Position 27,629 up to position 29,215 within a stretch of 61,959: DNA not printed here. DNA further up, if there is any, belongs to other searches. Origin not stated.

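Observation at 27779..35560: Putative gamma-glutamylation-dependent amine catabolic cluster that couples a P450 to a homoprotocatechuate-type meta-cleavage set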

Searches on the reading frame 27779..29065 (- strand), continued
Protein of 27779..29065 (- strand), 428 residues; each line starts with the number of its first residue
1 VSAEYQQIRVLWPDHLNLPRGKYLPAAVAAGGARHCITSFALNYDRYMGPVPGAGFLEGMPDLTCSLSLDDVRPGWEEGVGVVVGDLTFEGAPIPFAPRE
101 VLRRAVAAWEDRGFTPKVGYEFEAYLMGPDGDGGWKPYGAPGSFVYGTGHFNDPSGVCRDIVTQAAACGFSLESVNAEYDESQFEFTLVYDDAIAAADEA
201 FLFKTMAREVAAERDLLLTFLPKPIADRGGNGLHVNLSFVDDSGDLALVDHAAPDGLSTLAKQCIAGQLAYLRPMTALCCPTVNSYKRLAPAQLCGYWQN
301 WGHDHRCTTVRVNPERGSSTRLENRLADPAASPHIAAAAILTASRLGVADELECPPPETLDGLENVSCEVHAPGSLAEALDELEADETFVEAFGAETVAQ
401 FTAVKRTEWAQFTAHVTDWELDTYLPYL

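Call 19: find_encoding_contigs(protein=P0095, flank=10000, max_places=2)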
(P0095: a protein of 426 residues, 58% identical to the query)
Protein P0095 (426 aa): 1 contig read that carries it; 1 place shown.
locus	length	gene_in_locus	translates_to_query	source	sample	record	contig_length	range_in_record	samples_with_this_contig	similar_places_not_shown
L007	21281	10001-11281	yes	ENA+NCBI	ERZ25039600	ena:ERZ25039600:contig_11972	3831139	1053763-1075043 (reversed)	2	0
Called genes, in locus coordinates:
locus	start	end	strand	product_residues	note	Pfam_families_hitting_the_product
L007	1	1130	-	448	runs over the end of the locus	PF00672:HAMP, PF00512:HisKA, PF02518:HATPase_c, PF13581:HATPase_c_2 (weak)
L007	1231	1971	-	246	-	PF00072:Response_reg, PF00486:Trans_reg_C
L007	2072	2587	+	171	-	-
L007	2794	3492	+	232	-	PF00117:GATase, PF07722:Peptidase_C26 (faint)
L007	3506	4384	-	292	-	PF02900:LigB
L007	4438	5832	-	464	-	PF00282:Pyridoxal_deC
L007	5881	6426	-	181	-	PF22381:Staph_reg_Sar_Rot (weak), PF01047:MarR, PF12802:MarR_2 (weak)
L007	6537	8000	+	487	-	PF00171:Aldedh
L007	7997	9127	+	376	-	PF01717:Meth_synt_2 (faint)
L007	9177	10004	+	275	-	PF00561:Abhydrolase_1, PF12146:Hydrolase_4, PF12697:Abhydrolase_6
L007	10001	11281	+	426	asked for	PF00120:Gln-synt_C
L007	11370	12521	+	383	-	PF00067:p450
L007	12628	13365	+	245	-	PF00106:adh_short, PF08659:KR, PF13561:adh_short_C2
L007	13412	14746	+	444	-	PF00120:Gln-synt_C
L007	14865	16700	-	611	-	PF02653:BPD_transp_2, PF00005:ABC_tran, PF12399:BCA_ABC_TP_C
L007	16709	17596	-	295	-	PF02653:BPD_transp_2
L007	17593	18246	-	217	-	PF00005:ABC_tran, PF13304:AAA_21 (faint)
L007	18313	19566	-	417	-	PF13458:Peripla_BP_6, PF13433:Peripla_BP_5, PF01094:ANF_receptor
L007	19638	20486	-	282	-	PF01557:FAA_hydrolase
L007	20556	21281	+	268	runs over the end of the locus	PF06314:ADC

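Call 22: find_related_loci(query=A1, collection=genome_contigs, flank=10000)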
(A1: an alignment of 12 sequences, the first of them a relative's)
Query A1 (428 aa) in genome_contigs; peptide patterns used: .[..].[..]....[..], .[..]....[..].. (x = any residue, [..] = any of these).
600 stretches matched a pattern (row limit reached: there are more); 580 encode a relative of the query (tblastn E <= 1e-3); the best 80 are kept; 80 distinct loci.
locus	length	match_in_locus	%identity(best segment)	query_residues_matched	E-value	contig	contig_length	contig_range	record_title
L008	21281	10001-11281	85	1-428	0e+0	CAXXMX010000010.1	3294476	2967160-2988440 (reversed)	MAG: Acidimicrobiales bacterium isolate 44abe02d-1df9-4c9d-ba21-8d9b13a2b451 genome assembly, contig: contig_10, whole g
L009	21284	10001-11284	84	1-428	0e+0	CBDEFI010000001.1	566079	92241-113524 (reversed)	MAG: Acidimicrobiales bacterium isolate 2e4b594b-7fba-4ce7-b97d-329b2cb5198a genome assembly, contig: contig_1, whole ge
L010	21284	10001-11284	89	1-428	0e+0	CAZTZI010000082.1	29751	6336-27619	MAG TPA_asm: uncultured Acidimicrobiales bacterium isolate SRP338948_co1_155 genome assembly, contig: k141_71095, whole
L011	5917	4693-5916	85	1-408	0e+0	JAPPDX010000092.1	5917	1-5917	MAG: bacterium isolate IRC4_bin_37 NODE_5936_length_5917_cov_11.9101, whole genome shotgun sequence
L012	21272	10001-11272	89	1-424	0e+0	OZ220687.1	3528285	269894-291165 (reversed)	MAG: Acidimicrobiales bacterium isolate 3e3f92a6-18ad-429f-812c-c77ddcffca8d genome assembly, chromosome: 1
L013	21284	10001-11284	87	1-428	0e+0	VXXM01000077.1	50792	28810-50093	MAG: Acidimicrobiia bacterium isolate SB0668_bin_6 NODE_322_length_50792_cov_20.853440, whole genome shotgun sequence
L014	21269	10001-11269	92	1-423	0e+0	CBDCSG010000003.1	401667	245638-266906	MAG: Acidimicrobiales bacterium isolate 4bfa7ccb-6d32-468a-bdc8-90cf7c7e981b genome assembly, contig: contig_3, whole ge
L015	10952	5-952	87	113-428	2e-180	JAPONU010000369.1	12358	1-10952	MAG: bacterium isolate APA_bin_18 c_000000221197, whole genome shotgun sequence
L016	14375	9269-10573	60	4-428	1e-177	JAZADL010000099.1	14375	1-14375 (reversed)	MAG: Actinomycetota bacterium isolate XB_MAG727 DB_MAG727_0099, whole genome shotgun sequence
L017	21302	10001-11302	61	5-428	1e-176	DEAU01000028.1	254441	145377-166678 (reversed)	MAG TPA_asm: Candidatus Microthrix sp. UBA2974 UBA2974_contig_405, whole genome shotgun sequence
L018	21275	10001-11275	60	4-428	2e-164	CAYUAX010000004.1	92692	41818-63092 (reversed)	MAG TPA_asm: uncultured Bifidobacteriaceae bacterium isolate binchicken_co311_36 genome assembly, contig: NODE_438_lengt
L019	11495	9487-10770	57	1-428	9e-164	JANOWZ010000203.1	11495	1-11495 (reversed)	MAG: Deinococcales bacterium isolate VAR_35_metabat_304 VAR_35_k141_838444, whole genome shotgun sequence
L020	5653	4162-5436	57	4-428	1e-164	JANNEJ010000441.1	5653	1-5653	MAG: Acidobacteriota bacterium isolate OTE_75_metabat_399 OTE_75_k141_1220150, whole genome shotgun sequence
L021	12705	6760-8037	56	3-428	2e-160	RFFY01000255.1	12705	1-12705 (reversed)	MAG: Actinomyces sp. isolate J010 k99_243015, whole genome shotgun sequence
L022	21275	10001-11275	57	4-428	4e-159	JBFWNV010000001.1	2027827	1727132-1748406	MAG: Vicinamibacterales bacterium isolate CA_2019_TPBF_120 NODE_5_length_2027827_cov_8.162248_TPBF, whole genome shotgun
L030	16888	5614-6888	54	5-428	1e-152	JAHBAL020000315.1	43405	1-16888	MAG: Anaerolineae bacterium isolate AQU-02 c_000000062901, whole genome shotgun sequence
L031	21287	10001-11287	55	1-428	4e-152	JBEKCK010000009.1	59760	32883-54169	MAG: Acidimicrobiales bacterium isolate SPRUCE 158 SPRUCE_158_9, whole genome shotgun sequence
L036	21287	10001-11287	55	1-428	7e-151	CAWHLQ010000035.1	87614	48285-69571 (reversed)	MAG: uncultured Actinomycetota bacterium isolate MFD04780.bin.2.179 genome assembly, contig: contig_53145, whole genome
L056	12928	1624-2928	54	3-427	2e-146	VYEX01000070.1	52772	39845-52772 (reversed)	MAG: Acidimicrobiia bacterium isolate SB0677_bin_11 NODE_222_length_52772_cov_40.673862, whole genome shotgun sequence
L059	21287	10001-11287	52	1-428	2e-145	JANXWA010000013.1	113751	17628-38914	MAG: Acidimicrobiales bacterium isolate GL140_1_metabat_294 GL140_1_k141_764932, whole genome shotgun sequence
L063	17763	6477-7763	54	1-428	6e-144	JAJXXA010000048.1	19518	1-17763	MAG: Actinomycetes bacterium isolate BP6.bin125 NODE_4020_length_19518_cov_10.108298, whole genome shotgun sequence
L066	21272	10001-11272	53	4-428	8e-143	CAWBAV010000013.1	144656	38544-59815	MAG: uncultured delta proteobacterium isolate MFD09779.bin.1.20 genome assembly, contig: contig_32193, whole genome shot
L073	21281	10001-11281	52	1-428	1e-141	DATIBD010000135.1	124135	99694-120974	MAG TPA_asm: Vicinamibacteria bacterium isolate SMAG_U16281 k141_1688252, whole genome shotgun sequence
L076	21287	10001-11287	52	1-428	5e-141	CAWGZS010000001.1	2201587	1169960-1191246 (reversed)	MAG: uncultured Acidimicrobiaceae bacterium isolate MFD01716.bin.1.10 genome assembly, contig: contig_26946, whole genom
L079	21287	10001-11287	53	1-428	2e-139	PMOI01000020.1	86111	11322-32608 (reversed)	MAG: Acidimicrobiaceae bacterium isolate palsa_458 73.20110600_P1M.18_contig_9679, whole genome shotgun sequence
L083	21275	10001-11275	53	5-428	6e-139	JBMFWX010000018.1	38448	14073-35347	MAG: Acidimicrobiales bacterium isolate KM4364-29 NODE_464_length_38448_cov_8.779074, whole genome shotgun sequence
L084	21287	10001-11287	53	1-428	1e-138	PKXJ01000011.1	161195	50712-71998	MAG: Acidimicrobiaceae bacterium isolate palsa_652 73.20120500_P26.10_contig_634, whole genome shotgun sequence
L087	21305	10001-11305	54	3-427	7e-148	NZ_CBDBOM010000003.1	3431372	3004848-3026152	MAG: Candidatus Poriferisocius sp. isolate 6cc4a3fc-7d21-471c-8f5b-206ccb7f2e02 contig_3, whole genome shotgun sequence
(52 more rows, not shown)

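Call 29: search_protein_families(library=pfam, proteins=[L036:7534-9003:-, L036:4284-5291:-, L036:3343-4272:+, L036:1999-3246:-, L036:12621-13373:+, L036:13565-14425:-])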
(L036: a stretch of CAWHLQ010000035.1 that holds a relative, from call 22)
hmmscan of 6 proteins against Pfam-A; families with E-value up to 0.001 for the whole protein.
L036:7534-9003:- (489 aa): 1 family
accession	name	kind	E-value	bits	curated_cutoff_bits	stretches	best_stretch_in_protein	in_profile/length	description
PF00171.27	Aldedh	-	1.4e-143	479.2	23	1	29-479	7-460/461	Aldehyde dehydrogenase family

L036:4284-5291:- (335 aa): 1 family
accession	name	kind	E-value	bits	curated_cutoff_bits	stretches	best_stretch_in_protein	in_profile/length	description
PF01925.25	TauE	-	4.7e-40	138.2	32.6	1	36-284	2-236/237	Sulfite exporter TauE/SafE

L036:3343-4272:+ (309 aa): 0 families

L036:1999-3246:- (415 aa): 3 families
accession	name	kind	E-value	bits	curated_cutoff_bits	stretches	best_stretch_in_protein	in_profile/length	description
PF00441.29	Acyl-CoA_dh_1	-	8.4e-25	88.1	22.4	1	234-396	1-149/150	Acyl-CoA dehydrogenase, C-terminal domain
PF02770.24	Acyl-CoA_dh_M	-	4.2e-21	75.4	33.3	1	128-221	1-96/97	Acyl-CoA dehydrogenase, middle domain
PF02771.21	Acyl-CoA_dh_N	-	3.8e-18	66.3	22.9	1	8-122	3-111/113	Acyl-CoA dehydrogenase, N-terminal domain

L036:12621-13373:+ (250 aa): 2 families
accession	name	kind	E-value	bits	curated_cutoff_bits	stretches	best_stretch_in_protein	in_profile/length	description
PF07722.19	Peptidase_C26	-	8e-58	196.2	20.5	1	24-220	15-219/219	Peptidase C26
PF00117.34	GATase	-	1e-10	42.1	22.8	1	100-226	61-178/190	Glutamine amidotransferase class-I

L036:13565-14425:- (286 aa): 2 families
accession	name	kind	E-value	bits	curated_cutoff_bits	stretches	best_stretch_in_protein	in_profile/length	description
PF00551.24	Formyl_trans_N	-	5.4e-38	131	26.1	1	90-265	2-180/181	Formyl transferase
PF01842.31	ACT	-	0.00078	19.6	27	0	10-63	2-55/66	ACT domain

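Call 34: search_solved_structures(query=window:27779-29065:-, max_evalue=1e-10)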
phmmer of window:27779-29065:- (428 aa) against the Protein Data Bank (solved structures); distinct sequences matched with E-value up to 1e-10: 37.
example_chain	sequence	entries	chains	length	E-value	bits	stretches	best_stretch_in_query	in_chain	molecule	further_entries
9qur_A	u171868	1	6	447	7.8e-50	173.2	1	49-427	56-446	Glutamate--methylamine ligase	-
8oow_A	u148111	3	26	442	1.3e-47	165.8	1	90-426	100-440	Glutamine synthetase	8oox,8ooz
7tdp_A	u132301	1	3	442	2.9e-47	164.7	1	90-426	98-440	Glutamine synthetase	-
7tfa_B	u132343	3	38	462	3.4e-47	164.5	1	90-426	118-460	Glutamine synthetase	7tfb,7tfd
8ool_A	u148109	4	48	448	3.9e-47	164.3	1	61-425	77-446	Glutamine synthetase from Methanothermococcus thermolithotrophicus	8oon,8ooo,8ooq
4lnf_A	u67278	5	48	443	6.2e-47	163.6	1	89-425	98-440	Glutamine synthetase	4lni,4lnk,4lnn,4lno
4s0r_A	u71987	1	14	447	6.3e-47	163.6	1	89-425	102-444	Glutamine synthetase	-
7tfc_A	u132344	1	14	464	7.2e-47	163.4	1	89-425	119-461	Glutamine synthetase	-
8s59_O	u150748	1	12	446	4.4e-46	160.8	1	79-427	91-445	Glutamine synthetase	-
8tfb_A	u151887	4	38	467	5.1e-46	160.6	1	79-427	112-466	Glutamine synthetase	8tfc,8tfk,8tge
7tf6_A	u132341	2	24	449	8.1e-46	159.9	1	88-425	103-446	Glutamine synthetase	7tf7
7tdv_A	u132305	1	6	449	8.1e-46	159.9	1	88-425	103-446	Glutamine synthetase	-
9y4a_A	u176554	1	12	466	9.1e-46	159.8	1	88-425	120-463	Glutamine synthetase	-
8ufj_A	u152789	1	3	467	1e-45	159.6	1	79-427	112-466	Glutamine synthetase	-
7cql_A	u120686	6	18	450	1.2e-44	156.1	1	12-425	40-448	Type III glutamate--ammonia ligase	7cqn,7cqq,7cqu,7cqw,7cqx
8wwu_A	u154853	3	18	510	5.7e-32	114.3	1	7-413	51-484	Glutamine synthetase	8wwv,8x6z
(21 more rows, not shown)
